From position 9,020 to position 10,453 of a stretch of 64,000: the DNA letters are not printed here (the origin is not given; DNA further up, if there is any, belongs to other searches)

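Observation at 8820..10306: Split ModE-like molybdate regulator: HTH+PBP-like regulator divergent from a one-domain Mop protein, with a palindromic operator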

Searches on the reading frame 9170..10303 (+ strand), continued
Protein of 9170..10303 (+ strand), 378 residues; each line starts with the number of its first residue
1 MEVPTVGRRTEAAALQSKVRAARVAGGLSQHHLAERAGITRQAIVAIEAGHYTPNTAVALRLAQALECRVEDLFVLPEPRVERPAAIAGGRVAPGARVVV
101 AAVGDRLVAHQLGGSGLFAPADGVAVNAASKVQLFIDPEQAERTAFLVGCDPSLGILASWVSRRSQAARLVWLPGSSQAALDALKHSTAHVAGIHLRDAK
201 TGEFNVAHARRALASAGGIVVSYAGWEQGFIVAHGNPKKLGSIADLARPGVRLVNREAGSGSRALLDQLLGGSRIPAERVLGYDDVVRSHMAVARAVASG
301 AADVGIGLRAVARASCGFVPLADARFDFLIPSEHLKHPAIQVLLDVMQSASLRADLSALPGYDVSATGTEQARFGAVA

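Call 18: find_related_loci(query=A1, collection=genome_contigs, flank=6000)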
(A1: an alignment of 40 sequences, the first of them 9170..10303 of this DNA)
Query A1 (378 aa) in genome_contigs; peptide patterns used: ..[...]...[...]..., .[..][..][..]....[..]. (x = any residue, [..] = any of these).
517 stretches matched a pattern; 506 encode a relative of the query (tblastn E <= 1e-3); the best 80 are kept; 80 distinct loci.
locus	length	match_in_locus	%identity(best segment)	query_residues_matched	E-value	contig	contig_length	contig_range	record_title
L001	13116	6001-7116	79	6-378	0e+0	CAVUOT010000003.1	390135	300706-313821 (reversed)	MAG: uncultured Chloroflexia bacterium isolate MFD05942.bin.2.347 genome assembly, contig: contig_1158, whole genome sho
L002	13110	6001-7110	51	5-374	5e-113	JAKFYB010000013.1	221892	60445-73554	MAG: Dehalococcoidia bacterium isolate ND5_Bin_30 ND5_0000026, whole genome shotgun sequence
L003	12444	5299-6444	52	4-374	4e-111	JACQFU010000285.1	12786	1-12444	MAG: Candidatus Wallbacteria bacterium isolate NC_groundwater_1055_Pr1_S-0.65um_67_9 Montesol18_Sp65_coassembly_scaffold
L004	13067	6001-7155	54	1-378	2e-110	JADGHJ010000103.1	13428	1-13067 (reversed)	MAG: Chloroflexota bacterium isolate HOG27 NODE_3014_length_13428_cov_17.559157, whole genome shotgun sequence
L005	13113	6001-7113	51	6-369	2e-109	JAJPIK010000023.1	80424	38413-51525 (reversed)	MAG: Chloroflexota bacterium isolate Centralia_MAG_325 k107_14672954, whole genome shotgun sequence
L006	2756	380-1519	51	6-378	2e-110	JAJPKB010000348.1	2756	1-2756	MAG: Chloroflexota bacterium isolate Centralia_MAG_593 k107_8161197, whole genome shotgun sequence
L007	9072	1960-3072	51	15-378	2e-104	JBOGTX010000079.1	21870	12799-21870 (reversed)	MAG: Chloroflexota bacterium isolate TC-S_metabat2.bin.364 k127_4068912, whole genome shotgun sequence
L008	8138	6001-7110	49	15-374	1e-102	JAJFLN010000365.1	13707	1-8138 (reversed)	MAG: Candidatus Cloacimonadota bacterium isolate OFTM100 OFTM100_364, whole genome shotgun sequence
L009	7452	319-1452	51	6-376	2e-101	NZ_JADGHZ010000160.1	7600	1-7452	MAG: Sphaerobacter sp. isolate HOG56 NODE_6734_length_7600_cov_28.896014, whole genome shotgun sequence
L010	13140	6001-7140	52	6-378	1e-100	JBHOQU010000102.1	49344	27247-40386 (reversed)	MAG: Dehalococcoidia bacterium isolate A0_31 coassembly_Ak141_105970, whole genome shotgun sequence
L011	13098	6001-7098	54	17-378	7e-100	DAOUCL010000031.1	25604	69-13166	MAG TPA_asm: Dehalococcoidia bacterium isolate H81_820 266009, whole genome shotgun sequence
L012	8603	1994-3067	56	15-368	4e-100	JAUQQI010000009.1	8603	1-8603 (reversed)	MAG: Chloroflexota bacterium isolate QQ.bins.59.201705 NODE_8903_length_8603_cov_0.814771, whole genome shotgun sequence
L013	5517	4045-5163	51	6-369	3e-98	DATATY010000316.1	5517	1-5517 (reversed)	MAG TPA_asm: Nitrolancea sp. isolate SMAG_U5558 k141_2679649, whole genome shotgun sequence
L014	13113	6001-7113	51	6-369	9e-98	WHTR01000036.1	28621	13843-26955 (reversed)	MAG: Chloroflexi bacterium isolate Dino_bin42 NODE_36_length_28621_cov_7.133742, whole genome shotgun sequence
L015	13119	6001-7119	49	6-369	4e-97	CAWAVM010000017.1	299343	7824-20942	MAG: uncultured Chloroflexia bacterium isolate MFD05684.bin.1.182 genome assembly, contig: contig_46833, whole genome sh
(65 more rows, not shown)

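Call 23: search_solved_structures(query=window:9185-10303:+, max_evalue=0.01, show_alignments=1)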
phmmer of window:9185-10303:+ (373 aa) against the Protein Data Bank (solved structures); distinct sequences matched with E-value up to 0.01: 4.
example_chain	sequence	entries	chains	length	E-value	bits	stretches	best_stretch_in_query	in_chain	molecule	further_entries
9k3w_A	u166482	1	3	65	1.1e-06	31.2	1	12-69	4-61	Transcriptional regulator, PbsX family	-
2xiu_A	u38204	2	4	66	7.6e-05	25.1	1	17-70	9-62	CYLR2 | CYLR2 SYNONYM CYTOLYSIN REPRESSOR 2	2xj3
1utx_A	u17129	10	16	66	0.0019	20.5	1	17-70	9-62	CYLR2 | cytolysin regulator 2 | PUTATIVE TRANSCRIPTION REGULATOR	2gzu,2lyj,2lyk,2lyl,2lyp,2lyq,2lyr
1y7y_A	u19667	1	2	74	0.0071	18.6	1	12-69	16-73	C.AhdI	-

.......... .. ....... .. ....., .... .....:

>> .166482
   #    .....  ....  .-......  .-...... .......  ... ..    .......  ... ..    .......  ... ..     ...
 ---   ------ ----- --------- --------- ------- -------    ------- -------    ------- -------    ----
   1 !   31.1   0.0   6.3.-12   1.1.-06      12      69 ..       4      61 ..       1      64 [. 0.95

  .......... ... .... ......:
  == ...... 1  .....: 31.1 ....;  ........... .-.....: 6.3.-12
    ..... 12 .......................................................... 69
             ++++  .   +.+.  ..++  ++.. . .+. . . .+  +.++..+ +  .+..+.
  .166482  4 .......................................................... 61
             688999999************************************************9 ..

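Call 31: predict_structure(alignment_id=A1)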
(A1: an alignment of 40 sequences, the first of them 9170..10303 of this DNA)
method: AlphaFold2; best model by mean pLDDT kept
length: 378 residues; sequences in the alignment: 40
mean_pLDDT: 91.2   pTM: 0.81
mean pLDDT of the five models: 91.2, 90.9, 90.5, 87.7, 87.7
residues with pLDDT >= 90: 308; 70-90: 46; 50-70: 12; < 50: 12
segments of 3 or more residues with pLDDT < 50: 1-12
pLDDT, mean of each block of 10 residues (from residue 1): 35 73 97 97 91 87 96 76 91 92 96 73 88 91 97 95 93 96 97 94 93 96 97 95 96 96 95 96 95 95 96 89 97 98 98 96 97 87
secondary structure, 60 per line:
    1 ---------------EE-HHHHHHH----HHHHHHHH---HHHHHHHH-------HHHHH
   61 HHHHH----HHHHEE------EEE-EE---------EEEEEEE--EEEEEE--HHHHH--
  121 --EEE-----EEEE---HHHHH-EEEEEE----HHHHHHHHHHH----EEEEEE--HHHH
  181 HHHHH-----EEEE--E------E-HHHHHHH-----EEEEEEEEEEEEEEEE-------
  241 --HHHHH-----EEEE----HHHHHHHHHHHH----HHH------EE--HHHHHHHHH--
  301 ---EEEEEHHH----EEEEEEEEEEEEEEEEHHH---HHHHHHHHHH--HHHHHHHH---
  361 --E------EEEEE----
elements in order: H19-25 H30-37 H41-48 H56-65 H70-73 E82-84 E97-103 E106-111 H114-118 E123-125 E131-134 H138-142 E144-149 H154-164 E169-174 H177-185 E191-194 H206-212 E218-233 H243-247 E253-256 H261-272 H290-298 E304-308 E316-331 H338-347 H350-357 E370-374

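Call 35: fold_search(model_id=the predicted structure, library=pdb)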
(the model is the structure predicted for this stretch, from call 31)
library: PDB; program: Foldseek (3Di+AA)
matches with E <= 10: 1693; with E <= 0.001: 992
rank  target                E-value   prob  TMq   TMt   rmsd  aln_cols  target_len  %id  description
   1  7tav_C                1.3e-10  1.00  0.46  0.73   3.7       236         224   14  Crystal Structure of the PBP2_YvgL_like protein Lmo1041 from Listeria monocytogene (released 2021-12-29)
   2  5t0w_A                2.2e-10  1.00  0.41  0.62   5.0       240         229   14  Crystal structure of the ancestral amino acid-binding protein AncCDT-1, a precursor of cyclohexadienyl dehydratase (released 2017-09-06)
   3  7tav_A                2.8e-10  1.00  0.47  0.74   3.6       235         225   14  Crystal Structure of the PBP2_YvgL_like protein Lmo1041 from Listeria monocytogene (released 2021-12-29)
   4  7tav_F                2.9e-10  1.00  0.45  0.71   4.0       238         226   14  Crystal Structure of the PBP2_YvgL_like protein Lmo1041 from Listeria monocytogene (released 2021-12-29)
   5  8sbf_B                3.1e-10  1.00  0.38  0.47  14.7       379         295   12  Full-length structure of the LysR-type transcriptional regulator, ACIAD0746, from Acinetobacter baylyi (released 2024-04-17)
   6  7tav_B                6.1e-10  1.00  0.47  0.74   3.8       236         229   14  Crystal Structure of the PBP2_YvgL_like protein Lmo1041 from Listeria monocytogene (released 2021-12-29)
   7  3h7m                  7.9e-10  1.00  0.39  0.59   5.1       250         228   13  Crystal Structure of a Histidine Kinase Sensor Domain with Similarity to Periplasmic Binding Proteins (released 2009-06-30)
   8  7dmw_D                8.4e-10  1.00  0.39  0.70   4.0       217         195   11  Crystal structure of CcpC regulatory domain in complex with citrate from Bacillus amyloliquefaciens (released 2021-10-27)
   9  9lf9                  8.4e-10  1.00  0.39  0.48   5.7       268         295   14  Crystal structure of GpxB in complex with G1P (released 2025-11-26)
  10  4jb7                  1.0e-09  1.00  0.40  0.59   5.3       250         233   18  1.42 Angstrom resolution crystal structure of accessory colonization factor AcfC (acfC) in complex with D-aspartic acid (released 2013-04-17)
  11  7s6g                  1.0e-09  1.00  0.41  0.54   5.8       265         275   15  Crystal structure of PhnD from Synechococcus MITS9220 in complex with phosphate (released 2021-10-27)
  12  2o1m_A                1.1e-09  1.00  0.35  0.52   6.0       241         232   13  Crystal structure of the probable amino-acid ABC transporter extracellular-binding protein ytmK from Bacillus subtilis (released 2006-12-19)
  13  5t0w_B                1.1e-09  1.00  0.41  0.63   4.9       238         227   14  Crystal structure of the ancestral amino acid-binding protein AncCDT-1, a precursor of cyclohexadienyl dehydratase (released 2017-09-06)
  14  3fir_A                1.2e-09  1.00  0.39  0.60   5.6       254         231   15  Crystal structure of Glycosylated K135E PEB3 (released 2009-03-10)
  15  6svf                  1.2e-09  1.00  0.39  0.59   4.9       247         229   14  Crystal structure of the P235GK mutant of ArgBP from T. maritima (released 2019-11-20)
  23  7tav_E                2.4e-09  1.00  0.46  0.74   3.8       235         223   14  Crystal Structure of the PBP2_YvgL_like protein Lmo1041 from Listeria monocytogene (released 2021-12-29)
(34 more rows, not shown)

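Call 36: find_encoding_contigs(protein=P0006, flank=4000, max_places=2)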
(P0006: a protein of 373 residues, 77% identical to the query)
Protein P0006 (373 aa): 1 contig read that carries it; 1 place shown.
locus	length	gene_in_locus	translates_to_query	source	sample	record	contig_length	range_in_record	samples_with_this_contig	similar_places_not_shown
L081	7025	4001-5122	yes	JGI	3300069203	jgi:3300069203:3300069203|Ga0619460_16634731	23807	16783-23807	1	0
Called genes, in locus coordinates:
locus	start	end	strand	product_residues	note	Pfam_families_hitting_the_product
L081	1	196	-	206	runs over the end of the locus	PF04542:Sigma70_r2, PF08281:Sigma70_r4_2, PF04545:Sigma70_r4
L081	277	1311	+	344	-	PF10502:Peptidase_S26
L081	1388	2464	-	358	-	PF00891:Methyltransf_2, PF05175:MTS, PF13489:Methyltransf_23, PF01209:Ubie_methyltran, PF13649:Methyltransf_25, PF13847:Methyltransf_31, PF08241:Methyltransf_11, PF08242:Methyltransf_12, +1 more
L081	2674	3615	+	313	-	PF09335:VTT_dom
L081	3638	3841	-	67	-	PF03459:TOBE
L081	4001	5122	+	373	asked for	PF12844:HTH_19, PF13560:HTH_31 (weak), PF01381:HTH_3, PF12727:PBP_like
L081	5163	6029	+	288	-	PF01547:SBP_bac_1, PF13531:SBP_bac_11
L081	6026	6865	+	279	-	PF00528:BPD_transp_1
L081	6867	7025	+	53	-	?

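Call 37: find_encoding_contigs(protein=P0007, flank=4000, max_places=2)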
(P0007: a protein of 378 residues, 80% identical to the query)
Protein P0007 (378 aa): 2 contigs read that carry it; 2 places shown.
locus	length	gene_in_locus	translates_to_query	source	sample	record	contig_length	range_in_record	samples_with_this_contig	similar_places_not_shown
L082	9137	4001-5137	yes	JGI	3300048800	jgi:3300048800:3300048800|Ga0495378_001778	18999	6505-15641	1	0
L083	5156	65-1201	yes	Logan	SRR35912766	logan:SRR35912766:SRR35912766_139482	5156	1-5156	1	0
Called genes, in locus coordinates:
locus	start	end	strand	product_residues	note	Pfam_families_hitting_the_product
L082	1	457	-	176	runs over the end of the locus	PF00582:Usp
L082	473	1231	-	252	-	PF00106:adh_short, PF08659:KR, PF23441:SDR, PF13561:adh_short_C2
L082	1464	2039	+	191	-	PF00583:Acetyltransf_1, PF13508:Acetyltransf_7 (weak)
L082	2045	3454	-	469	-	PF00753:Lactamase_B, PF12706:Lactamase_B_2 (faint), PF16661:Lactamase_B_6 (weak), PF10996:Beta-Casp, PF07521:RMMBL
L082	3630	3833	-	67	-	PF03459:TOBE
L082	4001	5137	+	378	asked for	PF12844:HTH_19, PF13560:HTH_31, PF01381:HTH_3, PF13443:HTH_26 (weak), PF13531:SBP_bac_11 (faint), PF12727:PBP_like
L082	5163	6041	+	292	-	PF12849:PBP_like_2 (weak), PF01547:SBP_bac_1, PF13531:SBP_bac_11, PF12727:PBP_like (weak)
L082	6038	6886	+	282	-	PF00528:BPD_transp_1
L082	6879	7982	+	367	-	PF00005:ABC_tran, PF13304:AAA_21 (weak)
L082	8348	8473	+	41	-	PF13545:HTH_Crp_2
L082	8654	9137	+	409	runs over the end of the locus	PF01266:DAO (faint), PF05834:Lycopene_cycl (weak), PF07992:Pyr_redox_2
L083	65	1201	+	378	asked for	PF12844:HTH_19, PF13560:HTH_31, PF01381:HTH_3, PF13443:HTH_26 (weak), PF13531:SBP_bac_11 (faint), PF12727:PBP_like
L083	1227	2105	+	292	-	PF12849:PBP_like_2 (weak), PF01547:SBP_bac_1, PF13531:SBP_bac_11, PF12727:PBP_like (weak)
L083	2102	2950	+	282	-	PF00528:BPD_transp_1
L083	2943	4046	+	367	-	PF00005:ABC_tran, PF13304:AAA_21 (weak)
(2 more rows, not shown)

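Call 38: find_encoding_contigs(protein=P0010, flank=4000, max_places=2)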
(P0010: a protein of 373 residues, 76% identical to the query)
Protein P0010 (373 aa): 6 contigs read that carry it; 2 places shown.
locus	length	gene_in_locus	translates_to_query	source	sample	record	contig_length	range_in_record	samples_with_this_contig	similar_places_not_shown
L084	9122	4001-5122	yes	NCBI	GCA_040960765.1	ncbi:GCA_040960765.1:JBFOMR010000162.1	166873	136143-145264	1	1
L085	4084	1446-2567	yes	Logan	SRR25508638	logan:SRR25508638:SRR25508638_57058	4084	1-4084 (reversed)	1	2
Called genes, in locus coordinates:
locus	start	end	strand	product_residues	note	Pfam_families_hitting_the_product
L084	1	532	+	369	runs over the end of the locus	PF03816:LytR_cpsA_psr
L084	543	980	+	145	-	PF22091:DUF6941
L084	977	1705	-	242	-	PF07722:Peptidase_C26, PF00117:GATase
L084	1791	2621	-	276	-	PF13424:TPR_12 (weak), PF13428:TPR_14 (faint), PF13432:TPR_16, PF14559:TPR_19 (weak), PF00515:TPR_1, PF07719:TPR_2, PF13181:TPR_8 (weak), PF13414:TPR_11 (weak), +1 more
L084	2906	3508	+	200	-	PF00753:Lactamase_B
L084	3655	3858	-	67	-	PF03459:TOBE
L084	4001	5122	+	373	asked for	PF12844:HTH_19 (weak), PF01381:HTH_3, PF13560:HTH_31, PF12849:PBP_like_2 (faint), PF03466:LysR_substrate (faint), PF12974:Phosphonate-bd (weak), PF12727:PBP_like, PF13531:SBP_bac_11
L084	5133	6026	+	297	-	PF03466:LysR_substrate (faint), PF13531:SBP_bac_11, PF01547:SBP_bac_1, PF12727:PBP_like (weak), PF13416:SBP_bac_8 (faint)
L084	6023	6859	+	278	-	PF00528:BPD_transp_1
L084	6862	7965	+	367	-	PF00005:ABC_tran, PF13304:AAA_21 (weak)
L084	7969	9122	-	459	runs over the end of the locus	PF02629:CoA_binding, PF13380:CoA_binding_2, PF13607:Succ_CoA_lig, PF19045:Ligase_CoA_2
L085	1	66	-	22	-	?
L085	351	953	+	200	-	PF00753:Lactamase_B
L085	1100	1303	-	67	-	PF03459:TOBE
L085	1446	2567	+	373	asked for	PF12844:HTH_19 (weak), PF01381:HTH_3, PF13560:HTH_31, PF12849:PBP_like_2 (faint), PF03466:LysR_substrate (faint), PF12974:Phosphonate-bd (weak), PF12727:PBP_like, PF13531:SBP_bac_11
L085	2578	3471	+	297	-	PF03466:LysR_substrate (faint), PF13531:SBP_bac_11, PF01547:SBP_bac_1, PF12727:PBP_like (weak), PF13416:SBP_bac_8 (faint)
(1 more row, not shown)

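Call 63: search_protein_representatives(protein=window:9185-10303:+)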
Query: 373 residues. Proteins with E-value up to 0.001 (for the whole library): 6572; up to 1e-10: 2618; up to 1e-30: 684. The best 150 are listed.
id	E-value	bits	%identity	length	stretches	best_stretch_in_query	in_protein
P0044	1.8e-105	369.2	56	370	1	11-364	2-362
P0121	2.3e-95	335.9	51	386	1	8-365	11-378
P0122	3.5e-88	312.3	50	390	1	1-370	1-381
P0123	2.1e-82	293.3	50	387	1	9-364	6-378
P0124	2.8e-82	292.9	49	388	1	1-367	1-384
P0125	7.7e-82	291.5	47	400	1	1-367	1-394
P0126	2.2e-81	289.9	50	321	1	53-372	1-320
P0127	2.4e-80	286.6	46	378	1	1-368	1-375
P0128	3.6e-78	279.4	45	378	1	1-370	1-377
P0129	6.2e-78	278.6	46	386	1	1-367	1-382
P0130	6.8e-78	278.5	49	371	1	12-364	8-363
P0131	9.9e-78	278.0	48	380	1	11-364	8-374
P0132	1.9e-77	277.0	47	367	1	9-366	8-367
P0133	6.1e-76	272.1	54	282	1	95-366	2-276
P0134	1.4e-75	270.9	47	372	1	13-368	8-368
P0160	1.5e-66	241.2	46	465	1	10-363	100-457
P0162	2.2e-66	240.6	45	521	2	58-369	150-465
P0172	3.2e-65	236.8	44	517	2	90-364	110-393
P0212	2.2e-60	220.9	41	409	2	125-364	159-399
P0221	1.6e-59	218.0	37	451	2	127-365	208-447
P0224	3.8e-59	216.8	38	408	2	111-364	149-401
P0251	5.6e-57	209.7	41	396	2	14-241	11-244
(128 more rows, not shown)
